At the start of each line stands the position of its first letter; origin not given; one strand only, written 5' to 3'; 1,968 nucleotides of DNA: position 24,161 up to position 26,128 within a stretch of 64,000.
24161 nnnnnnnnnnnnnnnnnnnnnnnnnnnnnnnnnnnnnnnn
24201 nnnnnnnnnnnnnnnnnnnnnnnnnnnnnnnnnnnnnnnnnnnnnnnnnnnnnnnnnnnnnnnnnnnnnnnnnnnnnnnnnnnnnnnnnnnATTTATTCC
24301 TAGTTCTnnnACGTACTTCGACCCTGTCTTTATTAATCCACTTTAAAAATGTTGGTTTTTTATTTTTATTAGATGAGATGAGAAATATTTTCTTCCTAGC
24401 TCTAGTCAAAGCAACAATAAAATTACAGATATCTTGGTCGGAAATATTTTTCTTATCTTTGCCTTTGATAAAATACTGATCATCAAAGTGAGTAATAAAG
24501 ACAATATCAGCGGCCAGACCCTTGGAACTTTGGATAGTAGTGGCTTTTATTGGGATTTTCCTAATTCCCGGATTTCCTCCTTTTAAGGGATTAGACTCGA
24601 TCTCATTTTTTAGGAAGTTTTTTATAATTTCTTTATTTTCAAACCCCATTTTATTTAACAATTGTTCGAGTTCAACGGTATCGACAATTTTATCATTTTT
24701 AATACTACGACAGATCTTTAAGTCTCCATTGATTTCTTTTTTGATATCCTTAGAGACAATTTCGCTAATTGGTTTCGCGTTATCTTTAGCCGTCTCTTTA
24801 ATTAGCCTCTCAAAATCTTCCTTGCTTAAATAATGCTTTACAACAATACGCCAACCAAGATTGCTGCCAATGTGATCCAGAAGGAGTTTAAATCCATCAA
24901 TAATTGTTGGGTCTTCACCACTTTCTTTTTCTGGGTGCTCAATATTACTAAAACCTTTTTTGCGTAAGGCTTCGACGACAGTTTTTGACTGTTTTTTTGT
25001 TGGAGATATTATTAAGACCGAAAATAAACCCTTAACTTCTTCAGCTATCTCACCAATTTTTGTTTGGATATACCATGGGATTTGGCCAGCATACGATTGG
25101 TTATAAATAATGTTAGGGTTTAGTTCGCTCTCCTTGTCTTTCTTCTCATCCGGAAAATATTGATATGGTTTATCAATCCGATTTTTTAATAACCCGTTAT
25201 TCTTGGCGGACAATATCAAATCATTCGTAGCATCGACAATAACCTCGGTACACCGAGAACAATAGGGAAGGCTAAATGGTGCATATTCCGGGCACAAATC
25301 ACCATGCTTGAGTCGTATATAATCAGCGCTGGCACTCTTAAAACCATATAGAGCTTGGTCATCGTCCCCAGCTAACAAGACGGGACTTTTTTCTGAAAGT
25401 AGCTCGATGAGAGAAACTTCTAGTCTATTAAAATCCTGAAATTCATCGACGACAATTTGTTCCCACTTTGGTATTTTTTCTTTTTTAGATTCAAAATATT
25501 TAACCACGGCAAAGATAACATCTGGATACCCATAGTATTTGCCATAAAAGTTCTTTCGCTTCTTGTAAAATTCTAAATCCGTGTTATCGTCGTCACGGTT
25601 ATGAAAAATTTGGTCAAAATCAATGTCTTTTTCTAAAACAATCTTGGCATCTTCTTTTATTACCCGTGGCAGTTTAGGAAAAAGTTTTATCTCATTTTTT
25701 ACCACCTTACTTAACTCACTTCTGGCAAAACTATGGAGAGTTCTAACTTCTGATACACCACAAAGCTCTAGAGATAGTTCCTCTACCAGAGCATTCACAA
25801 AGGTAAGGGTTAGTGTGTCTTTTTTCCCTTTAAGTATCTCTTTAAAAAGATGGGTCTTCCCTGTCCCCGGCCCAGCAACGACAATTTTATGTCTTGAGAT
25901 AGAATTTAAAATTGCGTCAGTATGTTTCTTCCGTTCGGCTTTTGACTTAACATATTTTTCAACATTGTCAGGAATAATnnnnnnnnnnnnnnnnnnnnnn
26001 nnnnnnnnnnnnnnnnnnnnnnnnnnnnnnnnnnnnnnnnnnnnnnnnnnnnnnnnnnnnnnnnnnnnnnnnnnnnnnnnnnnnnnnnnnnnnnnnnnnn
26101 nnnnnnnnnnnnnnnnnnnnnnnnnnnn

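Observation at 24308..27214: Single in-frame TAG separates the Shedu-like nuclease ORF from a UvrD-like helicase that has no start codon before its Walker A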

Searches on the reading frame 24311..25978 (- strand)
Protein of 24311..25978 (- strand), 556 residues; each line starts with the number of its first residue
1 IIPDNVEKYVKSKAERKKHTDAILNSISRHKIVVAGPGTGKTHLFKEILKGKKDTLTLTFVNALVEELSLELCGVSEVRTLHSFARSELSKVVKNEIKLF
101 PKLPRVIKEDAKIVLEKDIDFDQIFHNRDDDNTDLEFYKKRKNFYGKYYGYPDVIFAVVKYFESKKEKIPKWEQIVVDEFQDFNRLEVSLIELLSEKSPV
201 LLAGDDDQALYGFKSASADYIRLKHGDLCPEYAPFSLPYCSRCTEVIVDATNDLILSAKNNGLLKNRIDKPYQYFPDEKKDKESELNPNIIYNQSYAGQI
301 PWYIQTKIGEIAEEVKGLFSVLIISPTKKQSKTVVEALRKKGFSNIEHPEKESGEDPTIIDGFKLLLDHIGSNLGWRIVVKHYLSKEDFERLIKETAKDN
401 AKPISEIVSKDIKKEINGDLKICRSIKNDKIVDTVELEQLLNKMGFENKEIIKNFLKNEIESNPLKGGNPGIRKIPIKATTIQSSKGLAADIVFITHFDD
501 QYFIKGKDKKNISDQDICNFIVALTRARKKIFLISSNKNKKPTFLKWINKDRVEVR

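Call 6: search_protein_families(library=pfam, proteins=[window:24311-25978:-], max_evalue=0.01)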
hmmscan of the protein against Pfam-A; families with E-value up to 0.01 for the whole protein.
window:24311-25978:- (556 aa): 7 families
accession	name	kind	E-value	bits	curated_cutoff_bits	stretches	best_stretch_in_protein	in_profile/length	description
PF00580.27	UvrD-helicase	-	3.8e-18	66.6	23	2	138-222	176-264/271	UvrD/REP helicase N-terminal domain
PF13245.12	AAA_19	-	6.3e-15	56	25.1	1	28-213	11-133/134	AAA domain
PF13361.12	UvrD_C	-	7.5e-10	39.2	25.6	1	428-537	235-349/350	UvrD-like helicase C-terminal domain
PF01443.25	Viral_helicase1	-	2.4e-06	28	21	0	504-534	196-227/228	Viral superfamily 1 RNA helicase core domain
PF13087.12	AAA_12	-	0.00055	20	27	0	453-537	126-194/195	AAA domain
PF13538.12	UvrD_C_2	-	0.00071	19.8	27.4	0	479-496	4-21/52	UvrD-like helicase C-terminal domain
PF13604.12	AAA_30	-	0.0047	17.1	27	0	17-50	7-40/191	AAA domain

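Call 7: search_protein_families(library=padloc, proteins=[window:24311-25978:-], max_evalue=0.01)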
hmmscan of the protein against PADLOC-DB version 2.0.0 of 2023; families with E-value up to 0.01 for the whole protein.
window:24311-25978:- (556 aa): 28 families (the best 25 are shown)
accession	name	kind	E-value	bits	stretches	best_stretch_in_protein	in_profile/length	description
PDLC00132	GajB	-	5.9e-23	79.4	3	171-261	214-305/625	UrvD helicase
PDLC00117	GajB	-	7.5e-20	68.9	1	171-540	218-580/604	UrvD helicase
PDLC03802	RTasHel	-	5.2e-19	66.5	2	14-257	4-275/675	DRT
PDLC00114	GajB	-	3.6e-17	60.2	1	172-344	216-377/635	UrvD helicase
PDLC00122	GajB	-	2.2e-16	57.9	1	16-539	5-472/502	UrvD helicase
PDLC00104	GajB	-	1.1e-15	55.4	2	174-225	168-217/574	UrvD helicase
PDLC00107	GajB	-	1.5e-15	54.9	2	83-222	133-267/587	UrvD helicase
PDLC00103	GajB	-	1.1e-14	52.3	1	385-544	433-585/612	UrvD helicase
PDLC00119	GajB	-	5.6e-13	46.7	1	171-271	218-316/565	UrvD helicase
PDLC04173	GajB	-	2.6e-12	44.5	1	172-218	123-170/471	-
PDLC00148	GajB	-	1.9e-11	41.6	2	30-213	3-192/369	UrvD helicase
PDLC00129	GajB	-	1.8e-10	38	1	116-265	163-318/594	UrvD helicase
PDLC00138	GajB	-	8.5e-10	35.9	1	166-257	215-305/581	UrvD helicase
PDLC00141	GajB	-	2.3e-09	34.1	1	174-263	169-257/572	UrvD helicase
PDLC00136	GajB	-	4.1e-09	33.9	1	172-221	207-257/570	UrvD helicase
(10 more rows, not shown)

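Call 8: find_homologous_proteins(query=window:24311-25978:-)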
Query window:24311-25978:- (556 aa): 1310 proteins with E <= 0.001 among 8000 candidates; the best 120 are listed.
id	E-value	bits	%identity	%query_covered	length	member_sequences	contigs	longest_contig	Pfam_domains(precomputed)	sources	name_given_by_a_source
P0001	0.0e+0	1100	100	89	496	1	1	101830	PF13361.13,PF13245.13,PF00580.28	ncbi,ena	-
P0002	3.4e-262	889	70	99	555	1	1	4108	PF01443.25,PF13361.13,PF13245.13,PF00580.28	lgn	-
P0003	8.9e-260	881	72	99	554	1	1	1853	PF01443.25,PF13361.13,PF13245.13,PF00580.28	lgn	-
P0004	8.5e-258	874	70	99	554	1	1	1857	PF13087.13,PF01443.25,PF13361.13,PF13245.13,PF00580.28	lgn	-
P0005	3.1e-257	873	70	99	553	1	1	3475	PF01443.25,PF13361.13,PF13245.13,PF00580.28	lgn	-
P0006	5.5e-253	859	70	99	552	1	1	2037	PF01443.25,PF13361.13,PF13245.13,PF00580.28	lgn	-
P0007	1.5e-252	857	70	99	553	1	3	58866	PF01443.25,PF13361.13,PF13245.13,PF00580.28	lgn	-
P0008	3.7e-251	852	70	99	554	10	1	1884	PF01443.25,PF13361.13,PF13245.13,PF00580.28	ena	-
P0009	2.8e-250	850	67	99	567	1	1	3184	PF01443.25,PF13361.13,PF13245.13,PF00580.28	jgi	-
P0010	5.6e-249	845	69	99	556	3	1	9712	PF13087.13,PF01443.25,PF13361.13,PF13245.13,PF00580.28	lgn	-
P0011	5.2e-247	839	69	99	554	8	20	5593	PF01443.25,PF13361.13,PF13245.13,PF00580.28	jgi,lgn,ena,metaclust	metaclust:\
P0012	8.1e-247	838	69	99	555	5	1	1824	PF01443.25,PF13361.13,PF13245.13,PF00580.28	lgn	-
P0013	3.8e-245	833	68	96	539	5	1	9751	PF01443.25,PF13361.13,PF13245.13,PF00580.28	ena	-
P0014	1.3e-243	828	68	99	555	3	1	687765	PF13538.13,PF13087.13,PF01443.25,PF13361.13,PF13245.13,PF00580.28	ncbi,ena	-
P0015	4.9e-243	826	66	99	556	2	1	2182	PF13087.13,PF01443.25,PF13361.13,PF13245.13,PF00580.28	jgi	jgi:superfamily I DNA/RNA helicase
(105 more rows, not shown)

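Call 10: find_encoding_contigs(protein=P0001, flank=6000, max_places=3)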
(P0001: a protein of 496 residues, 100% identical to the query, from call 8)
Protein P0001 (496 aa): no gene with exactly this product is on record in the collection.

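Call 11: find_encoding_contigs(protein=P0007, flank=6000, max_places=3)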
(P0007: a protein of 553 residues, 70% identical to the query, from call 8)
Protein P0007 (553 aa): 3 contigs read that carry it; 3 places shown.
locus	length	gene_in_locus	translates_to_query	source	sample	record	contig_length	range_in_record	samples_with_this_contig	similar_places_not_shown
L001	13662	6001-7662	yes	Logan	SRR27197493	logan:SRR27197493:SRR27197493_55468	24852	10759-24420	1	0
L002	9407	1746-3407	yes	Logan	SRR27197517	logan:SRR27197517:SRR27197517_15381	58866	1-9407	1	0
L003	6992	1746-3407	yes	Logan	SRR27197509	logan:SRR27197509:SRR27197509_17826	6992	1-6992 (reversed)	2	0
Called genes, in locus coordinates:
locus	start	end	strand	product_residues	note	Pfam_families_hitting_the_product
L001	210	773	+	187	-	-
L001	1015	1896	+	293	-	PF05697:Trigger_N, PF05698:Trigger_C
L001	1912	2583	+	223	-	PF18904:DUF5660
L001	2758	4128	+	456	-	PF08241:Methyltransf_11, PF13649:Methyltransf_25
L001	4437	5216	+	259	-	PF01555:N6_N4_Mtase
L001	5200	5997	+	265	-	PF15515:MvaI_BcnI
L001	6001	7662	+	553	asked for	PF13245:AAA_19, PF01443:Viral_helicase1 (faint), PF00580:UvrD-helicase, PF13361:UvrD_C (weak)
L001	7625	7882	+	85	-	-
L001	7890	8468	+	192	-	-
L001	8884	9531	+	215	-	PF00702:Hydrolase, PF12710:HAD (weak)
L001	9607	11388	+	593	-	PF07973:tRNA_SAD, PF00587:tRNA-synt_2b, PF03129:HGTP_anticodon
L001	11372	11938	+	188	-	PF05198:IF3_N, PF00707:IF3_C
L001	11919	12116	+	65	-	PF01632:Ribosomal_L35p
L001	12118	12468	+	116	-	PF00453:Ribosomal_L20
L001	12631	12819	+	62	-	-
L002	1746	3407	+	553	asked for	PF13245:AAA_19, PF01443:Viral_helicase1 (faint), PF00580:UvrD-helicase, PF13361:UvrD_C (weak)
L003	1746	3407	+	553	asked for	PF13245:AAA_19, PF01443:Viral_helicase1 (faint), PF00580:UvrD-helicase, PF13361:UvrD_C (weak)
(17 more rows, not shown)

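Call 12: find_encoding_contigs(protein=P0014, flank=6000, max_places=3)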
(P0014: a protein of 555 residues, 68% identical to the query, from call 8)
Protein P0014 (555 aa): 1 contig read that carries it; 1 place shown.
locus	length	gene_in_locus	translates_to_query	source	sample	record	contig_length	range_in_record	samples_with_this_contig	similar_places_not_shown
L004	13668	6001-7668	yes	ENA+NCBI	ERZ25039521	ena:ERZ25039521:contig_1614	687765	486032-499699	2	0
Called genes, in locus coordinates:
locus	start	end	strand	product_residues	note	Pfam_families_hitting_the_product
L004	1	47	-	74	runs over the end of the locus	-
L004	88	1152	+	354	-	PF02661:Fic, PF22168:DIP2311-like_C (faint)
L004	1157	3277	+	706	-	PF01555:N6_N4_Mtase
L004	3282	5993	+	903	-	PF04851:ResIII, PF19778:RE_endonuc (weak)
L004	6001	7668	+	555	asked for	PF01443:Viral_helicase1 (faint), PF13245:AAA_19, PF00580:UvrD-helicase, PF13087:AAA_12 (faint), PF13361:UvrD_C, PF13538:UvrD_C_2 (faint)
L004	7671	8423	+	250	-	PF12705:PDDEXK_1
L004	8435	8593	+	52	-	-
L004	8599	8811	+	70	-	-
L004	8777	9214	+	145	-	-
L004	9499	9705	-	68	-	-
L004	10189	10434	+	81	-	-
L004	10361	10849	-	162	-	-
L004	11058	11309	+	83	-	-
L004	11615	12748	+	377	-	PF00589:Phage_integrase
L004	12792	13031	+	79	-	-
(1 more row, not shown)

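Call 20: find_related_loci(query=A1, collection=genome_contigs, flank=5000)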
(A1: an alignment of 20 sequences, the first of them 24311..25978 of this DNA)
Query A1 (556 aa) in genome_contigs; peptide patterns used: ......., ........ (x = any residue, [..] = any of these).
599 stretches matched a pattern (row limit reached: there are more); 433 encode a relative of the query (tblastn E <= 1e-3); the best 80 are kept; 80 distinct loci.
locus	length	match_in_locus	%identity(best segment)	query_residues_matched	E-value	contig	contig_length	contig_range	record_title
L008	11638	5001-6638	68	7-554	0e+0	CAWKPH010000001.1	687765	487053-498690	MAG: uncultured bacterium isolate MFD04540.bin.1.3 genome assembly, contig: contig_1614, whole genome shotgun sequence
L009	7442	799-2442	60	7-554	0e+0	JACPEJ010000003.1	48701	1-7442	MAG: Candidatus Blackburnbacteria bacterium isolate NC_groundwater_332_Ag_B-0.1um_41_18 GD18-4_B1_scaffold_1156719, whol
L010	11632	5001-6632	60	4-547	0e+0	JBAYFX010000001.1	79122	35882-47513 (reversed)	MAG: Candidatus Shapirobacteria bacterium isolate SO_2016_GW1_111 scaffold00713_OW334_2016, whole genome shotgun sequenc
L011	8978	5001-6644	57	8-554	0e+0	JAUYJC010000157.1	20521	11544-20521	MAG: Deltaproteobacteria bacterium isolate C24_metabat.bin.121_sub C24_k141_737378, whole genome shotgun sequence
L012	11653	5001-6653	58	3-555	0e+0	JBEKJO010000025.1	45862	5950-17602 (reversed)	MAG: Verrucomicrobiota bacterium isolate SPRUCE 325 SPRUCE_325_25, whole genome shotgun sequence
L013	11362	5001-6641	58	8-554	0e+0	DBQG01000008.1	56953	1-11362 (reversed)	MAG TPA_asm: Patescibacteria group bacterium UBA1400 UBA1400_contig_9720, whole genome shotgun sequence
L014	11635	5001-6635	58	8-555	0e+0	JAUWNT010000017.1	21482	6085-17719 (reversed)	MAG: Candidatus Aminicenantes bacterium isolate CSMAG_2431 CSMAG_2431_k141_249524_length_21482_cov_81.6212, whole genome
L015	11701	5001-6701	57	7-555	0e+0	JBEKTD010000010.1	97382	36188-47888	MAG: Sedimentisphaerales bacterium isolate SPRUCE 54 SPRUCE_54_10, whole genome shotgun sequence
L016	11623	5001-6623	55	8-554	0e+0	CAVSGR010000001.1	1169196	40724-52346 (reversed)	MAG: uncultured Ignavibacteria bacterium isolate MFD05684.bin.1.87 genome assembly, contig: contig_11213, whole genome s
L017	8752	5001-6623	56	8-554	0e+0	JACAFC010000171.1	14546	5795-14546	MAG: Ignavibacteriaceae bacterium isolate L.E.IG.6 k119_2228508, whole genome shotgun sequence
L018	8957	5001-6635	58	8-555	0e+0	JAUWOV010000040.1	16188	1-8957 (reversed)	MAG: bacterium isolate CSMAG_2459 CSMAG_2459_k141_304325_length_16188_cov_20.0000, whole genome shotgun sequence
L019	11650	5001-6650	52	8-555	0e+0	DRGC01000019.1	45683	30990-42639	MAG TPA_asm: Phycisphaerae bacterium isolate HyVt-337 HyVt-337_k145_138015, whole genome shotgun sequence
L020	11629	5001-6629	52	7-553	0e+0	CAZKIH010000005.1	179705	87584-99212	MAG TPA_asm: uncultured Ignavibacteria bacterium isolate SRP173033_co2_66 genome assembly, contig: NODE_21_length_179705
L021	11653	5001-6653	53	8-555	0e+0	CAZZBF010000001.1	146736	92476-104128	MAG TPA_asm: uncultured Syntrophales bacterium isolate binchicken_co405_343 genome assembly, contig: NODE_119_length_146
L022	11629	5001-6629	58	9-554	0e+0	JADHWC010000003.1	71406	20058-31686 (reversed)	MAG: Candidatus Neomarinimicrobiota bacterium isolate BS750m-G17 BS-750m-C189, whole genome shotgun sequence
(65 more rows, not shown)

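Call 23: find_encoding_contigs(protein=P0002, flank=4000, max_places=2)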
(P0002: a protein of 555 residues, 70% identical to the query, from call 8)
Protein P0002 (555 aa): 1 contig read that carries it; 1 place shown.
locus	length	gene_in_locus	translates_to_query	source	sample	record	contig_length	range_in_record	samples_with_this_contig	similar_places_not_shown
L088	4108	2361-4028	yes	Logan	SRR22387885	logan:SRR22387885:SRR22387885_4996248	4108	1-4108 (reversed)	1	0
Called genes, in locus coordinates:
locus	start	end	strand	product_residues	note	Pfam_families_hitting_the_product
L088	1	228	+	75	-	?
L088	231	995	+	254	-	-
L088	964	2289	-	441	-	PF00145:DNA_methylase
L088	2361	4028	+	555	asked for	PF13245:AAA_19, PF01443:Viral_helicase1 (faint), PF00580:UvrD-helicase, PF13361:UvrD_C (faint)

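Call 30: search_protein_families(library=pfam, alignment_id=A2, max_evalue=0.0001)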
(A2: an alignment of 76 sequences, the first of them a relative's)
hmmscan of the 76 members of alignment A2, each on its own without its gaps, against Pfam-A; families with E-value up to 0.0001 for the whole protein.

A. member 1, L001:5200-5994:+ (265 aa): 1 family
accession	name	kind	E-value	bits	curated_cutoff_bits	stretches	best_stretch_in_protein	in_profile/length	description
PF15515.12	MvaI_BcnI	-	9.7e-66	222.5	25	1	14-258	1-227/227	MvaI/BcnI restriction endonuclease family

B. families by the number of members that match (of 76 scanned): 78 families (the first 25 are shown)
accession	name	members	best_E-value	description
PF07669.17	Eco57I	7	1.5e-43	Eco57I restriction-modification methylase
PF02384.22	N6_Mtase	6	4e-100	N-6 DNA Methylase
PF20473.4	MmeI_Mtase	5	3.2e-16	MmeI, DNA-methyltransferase domain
PF04851.21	ResIII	4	3.4e-38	Type III restriction enzyme, res subunit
PF12950.13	TaqI_C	3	5.7e-25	TaqI-like C-terminal specificity domain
PF00270.35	DEAD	3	7.2e-25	DEAD/DEAH box helicase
PF15515.12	MvaI_BcnI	2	3e-66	MvaI/BcnI restriction endonuclease family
PF22679.2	T1R_D3-like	2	1.2e-60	Type I restriction enzyme subunit R domain 3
PF18766.7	SWI2_SNF2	2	3.3e-56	SWI2/SNF2 ATPase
PF04465.17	DUF499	2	5.4e-37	Protein of unknown function (DUF499)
PF04313.20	HSDR_N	2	2e-29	Type I restriction enzyme R protein N terminus (HSDR_N)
PF01420.25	Methylase_S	2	3.1e-29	Type I restriction modification DNA specificity domain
PF01170.24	UPF0020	2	1.2e-05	RMKL-like, methyltransferase domain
PF00521.26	DNA_topoisoIV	1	4.4e-155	DNA gyrase/topoisomerase IV, subunit A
PF00872.24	Transposase_mut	1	4.8e-108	Transposase, Mutator family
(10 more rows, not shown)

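Call 31: search_protein_families(library=pfam, alignment_id=A3, max_evalue=0.0001)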
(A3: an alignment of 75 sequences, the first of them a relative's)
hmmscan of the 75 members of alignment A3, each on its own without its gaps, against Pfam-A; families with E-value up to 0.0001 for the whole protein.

A. member 1, L001:7625-7879:+ (85 aa): 0 families

B. families by the number of members that match (of 75 scanned): 61 families (the first 25 are shown)
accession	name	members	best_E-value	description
PF12705.13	PDDEXK_1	4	5.6e-16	PD-(D/E)XK nuclease superfamily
PF18766.7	SWI2_SNF2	3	7.4e-67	SWI2/SNF2 ATPase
PF04851.21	ResIII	3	1.1e-41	Type III restriction enzyme, res subunit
PF22679.2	T1R_D3-like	2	3.7e-62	Type I restriction enzyme subunit R domain 3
PF04313.20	HSDR_N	2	3.9e-43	Type I restriction enzyme R protein N terminus (HSDR_N)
PF03235.19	GmrSD_N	2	1.4e-31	GmrSD restriction endonuclease, N-terminal domain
PF02518.31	HATPase_c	2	1.9e-23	Histidine kinase-, DNA gyrase B-, and HSP90-like ATPase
PF01909.29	NTP_transf_2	2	1.1e-20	Nucleotidyltransferase domain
PF00512.31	HisKA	2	2.3e-17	His Kinase A (phospho-acceptor) domain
PF18765.7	Polbeta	2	1.2e-13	Polymerase beta, Nucleotidyltransferase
PF13936.12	HTH_38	2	1.1e-11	Helix-turn-helix domain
PF00270.35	DEAD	2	3.5e-11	DEAD/DEAH box helicase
PF13384.12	HTH_23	2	3.2e-06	Homeodomain-like domain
PF00456.26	Transketolase_N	1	1.8e-152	Transketolase, thiamine diphosphate binding domain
PF05683.17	Fumerase_C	1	3.5e-84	Fumarase C-terminus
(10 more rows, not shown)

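Call 32: search_protein_families(library=ncbifam, proteins=[window:24311-25978:-], max_evalue=0.001)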
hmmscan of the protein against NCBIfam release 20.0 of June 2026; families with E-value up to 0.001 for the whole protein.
window:24311-25978:- (556 aa): 9 families
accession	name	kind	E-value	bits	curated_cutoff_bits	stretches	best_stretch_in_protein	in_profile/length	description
NF008743.0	PRK11773.1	equivalog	5.6e-15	54.7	965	1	171-338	213-367/720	DNA helicase II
TIGR01075.1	uvrD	equivalog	1.7e-14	53.1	1144.45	1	171-261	208-296/715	DNA helicase II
TIGR01073.1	pcrA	equivalog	1.5e-13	50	911.2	1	153-270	187-302/725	DNA helicase PcrA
TIGR01074.1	rep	equivalog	4.8e-12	45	951.45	1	151-256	182-291/668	DNA helicase Rep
NF008276.0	PRK11054.1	equivalog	1.5e-11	43.6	543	1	154-218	414-480/684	DNA helicase IV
TIGR00609.1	recB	equivalog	1.8e-07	29.7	696.05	1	135-287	333-482/1175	exodeoxyribonuclease V subunit beta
TIGR02785.1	addA_Gpos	equivalog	7.9e-07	27.3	707.65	0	171-217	388-438/1234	helicase-exonuclease AddAB subunit AddA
NF008172.0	PRK10919.1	equivalog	1.4e-06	26.9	1168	1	171-267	203-301/673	DNA helicase Rep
NF041464.1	HelD_BACSU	equivalog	0.0002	19.4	419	1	173-290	548-665/779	RNA polymerase recycling motor HelD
